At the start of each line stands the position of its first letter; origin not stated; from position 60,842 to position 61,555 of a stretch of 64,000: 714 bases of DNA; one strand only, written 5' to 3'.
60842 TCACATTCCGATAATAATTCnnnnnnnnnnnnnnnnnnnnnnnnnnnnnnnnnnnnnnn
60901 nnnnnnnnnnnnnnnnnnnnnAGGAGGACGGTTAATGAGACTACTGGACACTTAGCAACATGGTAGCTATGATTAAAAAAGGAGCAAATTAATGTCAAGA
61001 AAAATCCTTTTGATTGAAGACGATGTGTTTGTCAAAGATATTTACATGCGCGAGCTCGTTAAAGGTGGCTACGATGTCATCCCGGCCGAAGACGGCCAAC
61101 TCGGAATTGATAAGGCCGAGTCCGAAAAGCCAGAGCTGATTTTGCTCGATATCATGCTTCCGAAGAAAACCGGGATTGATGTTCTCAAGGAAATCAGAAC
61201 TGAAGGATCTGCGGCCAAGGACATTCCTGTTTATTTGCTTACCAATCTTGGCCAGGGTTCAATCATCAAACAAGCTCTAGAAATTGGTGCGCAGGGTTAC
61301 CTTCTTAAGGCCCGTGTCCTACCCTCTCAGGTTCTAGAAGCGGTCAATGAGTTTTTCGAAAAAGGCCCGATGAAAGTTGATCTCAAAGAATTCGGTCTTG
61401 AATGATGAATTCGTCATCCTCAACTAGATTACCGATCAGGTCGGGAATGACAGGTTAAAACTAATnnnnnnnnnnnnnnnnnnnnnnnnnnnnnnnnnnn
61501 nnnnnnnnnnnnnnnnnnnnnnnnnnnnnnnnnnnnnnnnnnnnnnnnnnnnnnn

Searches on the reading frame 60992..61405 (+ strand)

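Call 55: search_protein_families(library=pfam, proteins=[window:60992-61405:+], max_evalue=0.0001)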
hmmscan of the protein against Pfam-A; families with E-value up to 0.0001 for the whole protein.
window:60992-61405:+ (137 aa): 1 family
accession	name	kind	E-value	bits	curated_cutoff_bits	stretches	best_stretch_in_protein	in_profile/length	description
PF00072.30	Response_reg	-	5.5e-19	68.8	30.2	1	5-107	1-100/111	Response regulator receiver domain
